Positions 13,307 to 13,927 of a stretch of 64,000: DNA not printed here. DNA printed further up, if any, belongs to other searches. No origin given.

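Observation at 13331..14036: Hairpin-repeat family with a fixed 11-nt loop and covarying stems, in four clusters around a GIY-YIG nuclease gene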

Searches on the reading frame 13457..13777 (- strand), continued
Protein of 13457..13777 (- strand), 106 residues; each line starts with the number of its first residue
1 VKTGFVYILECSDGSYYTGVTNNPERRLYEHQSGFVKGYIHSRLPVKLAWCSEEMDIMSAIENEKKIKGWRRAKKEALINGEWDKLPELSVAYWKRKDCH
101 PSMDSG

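Call 34: find_encoding_contigs(protein=P0007, flank=8000, max_places=6)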
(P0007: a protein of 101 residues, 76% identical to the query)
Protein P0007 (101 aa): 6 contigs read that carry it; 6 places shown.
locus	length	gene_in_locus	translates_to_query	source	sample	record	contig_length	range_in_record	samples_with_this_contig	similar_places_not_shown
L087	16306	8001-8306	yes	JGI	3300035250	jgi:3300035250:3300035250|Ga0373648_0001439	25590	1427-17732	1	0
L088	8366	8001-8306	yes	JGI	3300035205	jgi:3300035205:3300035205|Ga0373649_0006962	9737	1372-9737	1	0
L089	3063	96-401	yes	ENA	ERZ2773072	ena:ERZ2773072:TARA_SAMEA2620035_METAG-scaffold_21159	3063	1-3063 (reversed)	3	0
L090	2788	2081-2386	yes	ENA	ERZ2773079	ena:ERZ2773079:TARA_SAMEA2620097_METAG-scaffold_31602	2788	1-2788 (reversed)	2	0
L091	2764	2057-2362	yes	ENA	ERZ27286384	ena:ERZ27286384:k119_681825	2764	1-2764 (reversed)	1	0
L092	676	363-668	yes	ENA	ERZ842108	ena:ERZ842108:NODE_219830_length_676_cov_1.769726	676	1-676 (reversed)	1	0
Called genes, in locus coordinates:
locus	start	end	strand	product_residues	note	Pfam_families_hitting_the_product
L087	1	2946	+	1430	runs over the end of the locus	PF08126:Propeptide_C25, PF01364:Peptidase_C25, PF06119:NIDO (faint), PF13860:FlgD_ig (weak), PF18962:Por_Secre_tail (weak)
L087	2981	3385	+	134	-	PF07963:N_methyl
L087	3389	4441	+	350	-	PF00437:T2SSE, PF13401:AAA_22 (weak)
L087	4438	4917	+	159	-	PF07963:N_methyl (faint)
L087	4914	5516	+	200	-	-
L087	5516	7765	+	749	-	-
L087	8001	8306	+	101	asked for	PF01541:GIY-YIG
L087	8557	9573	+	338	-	PF11104:PilM_2, PF14450:FtsA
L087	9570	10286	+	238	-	PF05137:PilN (weak)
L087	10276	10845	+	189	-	PF04350:PilO, PF10741:T2SSM_b (weak)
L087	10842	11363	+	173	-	-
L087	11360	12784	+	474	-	PF07660:STN (weak), PF03958:Secretin_N, PF00263:Secretin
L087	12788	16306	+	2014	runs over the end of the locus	PF13620:CarboxypepD_reg (faint), PF02369:Big_1 (weak)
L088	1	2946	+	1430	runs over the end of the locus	PF08126:Propeptide_C25, PF01364:Peptidase_C25, PF06119:NIDO (faint), PF13860:FlgD_ig (weak), PF18962:Por_Secre_tail (weak)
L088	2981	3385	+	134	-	PF07963:N_methyl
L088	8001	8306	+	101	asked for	PF01541:GIY-YIG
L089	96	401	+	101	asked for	PF01541:GIY-YIG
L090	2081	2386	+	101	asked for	PF01541:GIY-YIG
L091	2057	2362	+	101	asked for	PF01541:GIY-YIG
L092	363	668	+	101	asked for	PF01541:GIY-YIG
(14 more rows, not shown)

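Call 50: predict_structure(alignment_id=A2)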
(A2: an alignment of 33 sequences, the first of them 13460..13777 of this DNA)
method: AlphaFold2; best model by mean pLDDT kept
length: 106 residues; sequences in the alignment: 33
mean_pLDDT: 83.7   pTM: 0.72
mean pLDDT of the five models: 83.7, 82.5, 81.9, 81.6, 80.6
residues with pLDDT >= 90: 56; 70-90: 27; 50-70: 17; < 50: 6
segments of 3 or more residues with pLDDT < 50: 99-101
pLDDT, mean of each block of 10 residues (from residue 1): 90 92 90 72 86 94 93 94 90 58 48
secondary structure, 60 per line:
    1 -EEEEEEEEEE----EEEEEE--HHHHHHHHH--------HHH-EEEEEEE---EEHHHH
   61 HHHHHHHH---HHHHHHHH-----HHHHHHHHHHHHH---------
elements in order: E2-11 E16-21 H24-32 E45-51 H57-68 H72-79 H85-97

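Call 53: fold_search(model_id=the predicted structure, library=pdb)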
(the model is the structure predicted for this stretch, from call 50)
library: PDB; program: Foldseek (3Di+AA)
matches with E <= 10: 302; with E <= 0.001: 1
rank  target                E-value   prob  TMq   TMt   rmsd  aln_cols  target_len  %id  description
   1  1zg2_MODEL_1_A        2.1e-05  1.00  0.47  0.52   7.5        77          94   39  Solution NMR structure of the UPF0213 protein BH0048 from Bacillus halodurans. Northeast Structural Genomics t (released 2005-06-21)
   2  1ywl_MODEL_1_A        1.1e-03  1.00  0.52  0.56   5.0        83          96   35  Solution NMR structure of the protein EF2693 from E. faecalis: Northeast Structural Genomics Consortium target (released 2005-03-29)
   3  6seh_C                9.2e-03  1.00  0.55  0.26   5.0        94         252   24  Recognition and processing of branched DNA substrates by Slx1-Slx4 nuclease (released 2019-09-25)
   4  4xlg_A                2.2e-02  1.00  0.48  0.21   4.5        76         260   20  C. glabrata Slx1 in complex with Slx4CCD. (released 2015-03-25)
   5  7cq2_A                4.8e-02  1.00  0.51  0.21   2.9        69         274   26  Crystal structure of Slx1-Slx4 (released 2021-06-16)
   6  7cq2_B                8.1e-02  0.87  0.40  0.16   6.8        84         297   20  Crystal structure of Slx1-Slx4 (released 2021-06-16)
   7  7cq4_A                9.8e-02  0.96  0.43  0.17   4.1        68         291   24  Crystal structure of Slx1-Slx4 in complex with 5'flap DNA (released 2021-06-16)
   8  7cq3_A                1.1e-01  0.90  0.44  0.18   4.8        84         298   23  Crystal structure of Slx1-Slx4 (released 2021-06-16)
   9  4xm5                  2.8e-01  0.75  0.42  0.19   4.6        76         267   21  C. glabrata Slx1. (released 2015-03-25)
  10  4ic7_B                1.0e+00  0.07  0.18  0.16   8.9        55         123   20  Crystal structure of the ERK5 kinase domain in complex with an MKK5 binding fragment (released 2013-02-13)
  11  1kkc_B                1.2e+00  0.13  0.22  0.12   8.2        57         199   10  Crystal structure of Aspergillus fumigatus MnSOD (released 2001-12-28)
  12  9a5e_A                1.3e+00  0.08  0.28  0.10  14.3       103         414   16  Integrative model of DPO41-RPOZ by crosslinking MS and deep learning (released 2024-09-18)
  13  3zoq_B                1.5e+00  0.09  0.21  0.37   5.3        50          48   16  Structure of BsUDG-p56 complex (released 2013-05-22)
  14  8r1o_D                1.5e+00  0.04  0.20  0.11  15.0       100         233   12  Structure of C. thermophilum RNA exosome core (released 2024-07-17)
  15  7qoh_h                1.8e+00  0.15  0.31  0.41   4.8        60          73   12  Unique vertex of the phicrAss001 virion with C5 symmetry imposed (released 2023-03-29)
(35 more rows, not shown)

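Call 58: search_dna_similar(query=window:13460-13777:-, collection=plasmids, mode=protein, max_rows=15)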
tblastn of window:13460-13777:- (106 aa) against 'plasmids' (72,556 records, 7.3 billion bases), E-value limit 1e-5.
Records with a match: 33; places in all: 37; records where one place covers at least 80% of the query: 16.
Best place of each record, by identity: <60% 33.
By first word of the organism name: Sphingobium 6; Sinorhizobium 4; Salinivibrio 4; Shinella 3; Sphingomonas 2; Methylobacterium 2; Bacillus 2; Spirosoma 1; Planktothrix 1; Rhizobium 1; and 7 more.
By predicted mobility (MOB-suite, as given by PLSDB): non-mobilizable 30; mobilizable 2; conjugative 1.
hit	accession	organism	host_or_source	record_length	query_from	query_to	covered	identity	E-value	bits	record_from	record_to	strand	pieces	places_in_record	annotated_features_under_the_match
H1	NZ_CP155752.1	Sphingomonas parapaucimobilis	Chinese cabbage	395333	5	96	87%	45.7%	3e-18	85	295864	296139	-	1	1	GIY-YIG nuclease family protein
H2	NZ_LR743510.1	Methylobacterium bullatum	-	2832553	4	90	82%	47.2%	5e-17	81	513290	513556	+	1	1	none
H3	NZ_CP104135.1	Sinorhizobium sp. C101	Phaseolus vulgaris,cell ...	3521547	4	101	92%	41.0%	3e-8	56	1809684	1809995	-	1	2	none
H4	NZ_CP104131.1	Sinorhizobium sp. K101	Phaseolus vulgaris,cell ...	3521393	4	101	92%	41.0%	3e-8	56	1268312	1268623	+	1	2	none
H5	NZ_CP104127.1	Sinorhizobium sp. M103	Phaseolus vulgaris,cell ...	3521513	4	101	92%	41.0%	3e-8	56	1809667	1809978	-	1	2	none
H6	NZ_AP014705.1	Methylobacterium aquaticum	-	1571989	4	90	76%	49.4%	6e-9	83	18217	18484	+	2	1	none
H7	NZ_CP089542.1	Spirosoma oryzicola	Single cell,Surface layer of rice grains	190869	5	102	92%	37.6%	1e-6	52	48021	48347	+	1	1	GIY-YIG nuclease family protein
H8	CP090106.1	Sinorhizobium meliloti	Medicago,Cell culture,Plant nodule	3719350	4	86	78%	44.3%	2e-8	57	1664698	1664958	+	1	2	GIY-YIG nuclease family protein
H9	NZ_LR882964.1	Planktothrix agardhii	-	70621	1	86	81%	41.6%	2e-12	69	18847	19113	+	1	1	GIY-YIG nuclease family protein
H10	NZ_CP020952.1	Rhizobium sp. CIAT894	-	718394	4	86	78%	42.5%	1e-11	66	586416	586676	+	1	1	GIY-YIG nuclease family protein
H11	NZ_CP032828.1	Sphingomonas paeninsulae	whole organism,soil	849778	3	90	83%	39.8%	4e-13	70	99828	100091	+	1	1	hypothetical protein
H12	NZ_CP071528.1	Legionella lytica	Acanthamoeba castellanii,bacterial ...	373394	2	79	74%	44.3%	5e-7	53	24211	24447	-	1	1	GIY-YIG nuclease family protein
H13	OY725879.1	Subdoligranulum variabile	-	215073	5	84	75%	42.5%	1e-11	66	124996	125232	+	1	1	none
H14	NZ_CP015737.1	Shinella sp. HZN7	-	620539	3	94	87%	35.5%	2e-8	57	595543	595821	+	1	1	GIY-YIG nuclease family protein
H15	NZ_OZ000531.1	Shinella sp. WSC3-e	-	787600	3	86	79%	38.6%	4e-8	56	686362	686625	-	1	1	GIY-YIG nuclease family protein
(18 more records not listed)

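Call 59: search_dna_similar(query=window:13460-13777:-, collection=phages, mode=protein, max_rows=10)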
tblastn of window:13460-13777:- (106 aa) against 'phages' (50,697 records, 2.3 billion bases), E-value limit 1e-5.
Records with a match: 16; places in all: 16; records where one place covers at least 80% of the query: 0.
Best place of each record, by identity: <60% 16.
By first word of the organism name: Rhizobium 10; Staphylococcus 2; uncultured 1; Ralstonia 1; Bacteriophage 1; Enterococcus 1.
By host as written in the record: - 2; Rhizobium phaseoli INC1-2 2; Rhizobium sp. N941 2; Staphylococcus aureus 2; R. phaseoli INC 1-2 1; R. phaseoli S20 1; R. etli NXC12 1; Rhizobium phaseoli T2_3 1; and 4 more.
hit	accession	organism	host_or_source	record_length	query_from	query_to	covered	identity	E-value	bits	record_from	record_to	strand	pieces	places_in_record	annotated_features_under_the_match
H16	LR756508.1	uncultured phage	metagenomic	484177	6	80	71%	46.7%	2e-12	67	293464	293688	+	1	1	record has no annotation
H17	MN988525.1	Rhizobium phage RHph_Y65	Rhizobium phaseoli INC1-2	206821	6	80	71%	42.7%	9e-11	62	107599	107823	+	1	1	GIY-YIG nuclease family protein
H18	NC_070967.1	Rhizobium phage RHph_Y65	Rhizobium phaseoli INC1-2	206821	6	80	71%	42.7%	9e-11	62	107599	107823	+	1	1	GIY-YIG nuclease family protein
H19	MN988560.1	Rhizobium phage RHph_TM21B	R. phaseoli INC 1-2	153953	6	80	71%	41.3%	2e-10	61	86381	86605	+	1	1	GIY-YIG nuclease family protein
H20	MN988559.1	Rhizobium phage RHph_TM39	R. phaseoli S20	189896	6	80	71%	41.3%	2e-10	61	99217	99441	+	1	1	GIY-YIG nuclease family protein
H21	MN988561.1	Rhizobium phage RHph_TM61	R. etli NXC12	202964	6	80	71%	41.3%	2e-10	61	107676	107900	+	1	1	GIY-YIG nuclease family protein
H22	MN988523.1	Rhizobium phage RHph_TM2_3B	Rhizobium phaseoli T2_3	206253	6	80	71%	41.3%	2e-10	61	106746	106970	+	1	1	GIY-YIG nuclease family protein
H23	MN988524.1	Rhizobium phage RHph_TM3_3_6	Rhizobium phaseoli T3_6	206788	6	80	71%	41.3%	2e-10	61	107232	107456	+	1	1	GIY-YIG nuclease family protein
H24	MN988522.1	Rhizobium phage RHph_TM40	Rhizobium leg. CIAT894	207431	6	80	71%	41.3%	2e-10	61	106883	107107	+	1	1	GIY-YIG nuclease family protein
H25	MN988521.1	Rhizobium phage RHph_TM30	Rhizobium sp. N941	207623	6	80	71%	41.3%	2e-10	61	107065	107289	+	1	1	GIY-YIG nuclease family protein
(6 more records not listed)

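Call 60: get_annotated_region(hit=H8, flank=20000)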
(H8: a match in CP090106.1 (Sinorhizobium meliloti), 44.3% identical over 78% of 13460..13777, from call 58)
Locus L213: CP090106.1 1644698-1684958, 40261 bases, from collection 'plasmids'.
description: Sinorhizobium meliloti strain Ak57 plasmid pSymB, complete sequence
organism: Sinorhizobium meliloti (NCBI taxid 382)
taxonomy: Bacteria; Pseudomonadota; Alphaproteobacteria; Hyphomicrobiales; Rhizobiaceae; Sinorhizobium; Sinorhizobium meliloti
host: -; source: Medicago,Cell culture,Plant nodule; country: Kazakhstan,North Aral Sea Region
typing (MOB-suite, as given by PLSDB): non-mobilizable
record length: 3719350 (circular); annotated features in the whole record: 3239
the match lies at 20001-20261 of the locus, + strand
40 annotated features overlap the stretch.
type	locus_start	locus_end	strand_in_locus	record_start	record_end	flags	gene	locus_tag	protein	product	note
CDS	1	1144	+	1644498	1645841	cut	-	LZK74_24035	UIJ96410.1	pyruvate dehydrogenase complex dihydrolipoamide acetyltransferase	-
CDS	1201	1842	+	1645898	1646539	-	-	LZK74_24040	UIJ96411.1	SGNH/GDSL hydrolase family protein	-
CDS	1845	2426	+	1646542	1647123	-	-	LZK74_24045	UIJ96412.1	GNAT family N-acetyltransferase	-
CDS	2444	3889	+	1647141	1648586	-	lpdA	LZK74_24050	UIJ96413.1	dihydrolipoyl dehydrogenase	-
CDS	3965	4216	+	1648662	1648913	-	-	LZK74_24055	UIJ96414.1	GlsB/YeaQ/YmgE family stress response membrane protein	-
CDS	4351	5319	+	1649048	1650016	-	lipA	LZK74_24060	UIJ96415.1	lipoyl synthase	-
CDS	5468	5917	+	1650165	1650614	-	-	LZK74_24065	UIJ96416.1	type II toxin-antitoxin system RatA family toxin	-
CDS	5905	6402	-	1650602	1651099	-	-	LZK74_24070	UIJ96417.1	CinA family protein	-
CDS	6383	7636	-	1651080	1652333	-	-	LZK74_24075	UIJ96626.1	bifunctional 2-C-methyl-D-erythritol 4-phosphate cytidylyltransferase/2-C-methyl-D-erythritol 2,4-cyclodiphosphate synthase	-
CDS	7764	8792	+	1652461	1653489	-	dusB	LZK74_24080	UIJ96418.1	tRNA dihydrouridine synthase DusB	-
CDS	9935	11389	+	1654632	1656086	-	ntrC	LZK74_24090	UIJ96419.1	nitrogen regulation protein NR(I)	-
CDS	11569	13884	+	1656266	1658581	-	ntrY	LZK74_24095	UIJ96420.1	two-component system sensor histidine kinase NtrY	-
CDS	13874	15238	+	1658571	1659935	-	ntrX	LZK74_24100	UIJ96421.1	two-component system response regulator NtrX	-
CDS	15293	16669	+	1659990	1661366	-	trkA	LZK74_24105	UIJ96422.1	Trk system potassium transporter TrkA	-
CDS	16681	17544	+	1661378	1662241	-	-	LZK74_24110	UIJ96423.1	D-amino-acid transaminase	-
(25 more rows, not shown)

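Call 61: get_annotated_region(hit=H2, flank=20000)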
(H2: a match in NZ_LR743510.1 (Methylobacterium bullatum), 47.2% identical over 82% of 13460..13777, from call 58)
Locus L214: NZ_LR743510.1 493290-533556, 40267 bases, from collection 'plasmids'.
description: Methylobacterium bullatum isolate mbul2 plasmid 1
organism: Methylobacterium bullatum (NCBI taxid 570505)
taxonomy: Bacteria; Pseudomonadota; Alphaproteobacteria; Hyphomicrobiales; Methylobacteriaceae; Methylobacterium; Methylobacterium bullatum
host: -; source: -; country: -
typing (MOB-suite, as given by PLSDB): non-mobilizable
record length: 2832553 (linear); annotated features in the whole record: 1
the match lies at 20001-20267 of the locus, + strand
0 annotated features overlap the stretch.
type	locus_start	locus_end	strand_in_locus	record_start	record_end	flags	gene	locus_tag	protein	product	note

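Call 72: get_annotated_region(hit=H1, flank=5000)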
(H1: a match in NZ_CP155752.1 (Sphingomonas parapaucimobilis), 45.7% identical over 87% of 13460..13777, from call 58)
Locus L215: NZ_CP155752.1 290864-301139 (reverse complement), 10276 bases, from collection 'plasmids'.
description: Sphingomonas parapaucimobilis strain YK209 plasmid unnamed4, complete sequence
organism: Sphingomonas parapaucimobilis (NCBI taxid 28213)
taxonomy: Bacteria; Pseudomonadota; Alphaproteobacteria; Sphingomonadales; Sphingomonadaceae; Sphingomonas; Sphingomonas parapaucimobilis
host: -; source: Chinese cabbage; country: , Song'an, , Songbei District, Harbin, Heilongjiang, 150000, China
typing (MOB-suite, as given by PLSDB): non-mobilizable
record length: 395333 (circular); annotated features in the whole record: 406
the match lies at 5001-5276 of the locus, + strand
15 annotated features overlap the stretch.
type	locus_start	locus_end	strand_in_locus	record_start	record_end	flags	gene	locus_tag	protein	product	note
CDS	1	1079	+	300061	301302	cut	hemA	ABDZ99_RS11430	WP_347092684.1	5-aminolevulinate synthase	GO:0006783 - heme biosynthetic process [Evidence IEA]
CDS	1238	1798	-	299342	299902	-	-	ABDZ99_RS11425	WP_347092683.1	Uma2 family endonuclease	-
CDS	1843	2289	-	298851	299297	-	-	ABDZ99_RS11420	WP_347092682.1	hypothetical protein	-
CDS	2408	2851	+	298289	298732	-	rpiB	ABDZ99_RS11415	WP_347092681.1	ribose 5-phosphate isomerase B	GO:0009052 - pentose-phosphate shunt, non-oxidative branch [Evidence IEA]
CDS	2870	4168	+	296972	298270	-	glyA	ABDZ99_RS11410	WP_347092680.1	serine hydroxymethyltransferase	GO:0019264 - glycine biosynthetic process from serine [Evidence IEA]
CDS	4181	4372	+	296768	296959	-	-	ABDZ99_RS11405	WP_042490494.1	hypothetical protein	-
CDS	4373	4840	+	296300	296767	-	nrdR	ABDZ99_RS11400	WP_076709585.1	transcriptional regulator NrdR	GO:0006355 - regulation of DNA-templated transcription [Evidence IEA]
CDS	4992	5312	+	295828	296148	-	-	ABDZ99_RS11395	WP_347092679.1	GIY-YIG nuclease family protein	-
CDS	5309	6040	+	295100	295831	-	-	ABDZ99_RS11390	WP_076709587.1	RNA methyltransferase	-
CDS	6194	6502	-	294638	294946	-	-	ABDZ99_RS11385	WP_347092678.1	chorismate mutase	-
CDS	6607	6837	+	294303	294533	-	-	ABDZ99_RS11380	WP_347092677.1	hypothetical protein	-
CDS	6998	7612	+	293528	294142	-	rpsD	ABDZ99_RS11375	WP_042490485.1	30S ribosomal protein S4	GO:0006412 - translation [Evidence IEA]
CDS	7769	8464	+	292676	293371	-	-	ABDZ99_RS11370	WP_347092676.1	bacteriorhodopsin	GO:0006811 - monoatomic ion transport [Evidence IEA]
CDS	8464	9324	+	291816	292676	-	-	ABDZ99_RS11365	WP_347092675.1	Brp/Blh family beta-carotene 15,15'-dioxygenase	-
CDS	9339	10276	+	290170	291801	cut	-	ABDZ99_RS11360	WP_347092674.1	M28 family peptidase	-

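Call 73: get_annotated_region(hit=H11, flank=5000)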
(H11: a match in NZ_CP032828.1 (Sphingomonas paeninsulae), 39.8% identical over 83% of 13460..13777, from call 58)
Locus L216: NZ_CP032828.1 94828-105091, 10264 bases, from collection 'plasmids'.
description: Sphingomonas paeninsulae strain YZ-8 plasmid unnamed1, complete sequence
organism: Sphingomonas paeninsulae (NCBI taxid 2319844)
taxonomy: Bacteria; Pseudomonadota; Alphaproteobacteria; Sphingomonadales; Sphingomonadaceae; Sphingomonas; Sphingomonas paeninsulae
host: -; source: whole organism,soil; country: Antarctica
typing (MOB-suite, as given by PLSDB): non-mobilizable
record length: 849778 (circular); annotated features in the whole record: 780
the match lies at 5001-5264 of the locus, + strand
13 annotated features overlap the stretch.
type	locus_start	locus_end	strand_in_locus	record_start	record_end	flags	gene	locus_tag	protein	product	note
CDS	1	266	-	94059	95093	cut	-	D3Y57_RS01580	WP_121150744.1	aldehyde reductase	-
CDS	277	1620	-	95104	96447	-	gor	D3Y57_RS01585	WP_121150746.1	glutathione-disulfide reductase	GO:0045454 - cell redox homeostasis [Evidence IEA]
CDS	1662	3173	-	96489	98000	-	pgi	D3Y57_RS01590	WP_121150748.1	glucose-6-phosphate isomerase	GO:0006094 - gluconeogenesis [Evidence IEA]; GO:0006096 - glycolytic process [Evidence IEA]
CDS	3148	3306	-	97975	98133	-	-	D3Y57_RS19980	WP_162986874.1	hypothetical protein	-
CDS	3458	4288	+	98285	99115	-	lepB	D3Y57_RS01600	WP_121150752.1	signal peptidase I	GO:0009306 - protein secretion [Evidence IEA]; GO:0006465 - signal peptide processing [Evidence IEA]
CDS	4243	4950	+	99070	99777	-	rnc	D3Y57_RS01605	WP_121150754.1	ribonuclease III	GO:0006396 - RNA processing [Evidence IEA]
CDS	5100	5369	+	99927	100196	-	-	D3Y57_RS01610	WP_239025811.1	hypothetical protein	-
CDS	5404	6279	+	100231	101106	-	era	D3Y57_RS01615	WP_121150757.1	GTPase Era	-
CDS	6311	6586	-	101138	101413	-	-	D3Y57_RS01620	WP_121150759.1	hypothetical protein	-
CDS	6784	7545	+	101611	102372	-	-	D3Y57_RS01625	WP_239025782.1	DUF72 domain-containing protein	-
CDS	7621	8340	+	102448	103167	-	dapB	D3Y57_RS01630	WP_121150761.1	4-hydroxy-tetrahydrodipicolinate reductase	GO:0009089 - lysine biosynthetic process via diaminopimelate [Evidence IEA]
CDS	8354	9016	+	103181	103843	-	nth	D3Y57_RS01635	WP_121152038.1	endonuclease III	GO:0006281 - DNA repair [Evidence IEA]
CDS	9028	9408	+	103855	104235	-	-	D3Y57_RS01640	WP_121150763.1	hypothetical protein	-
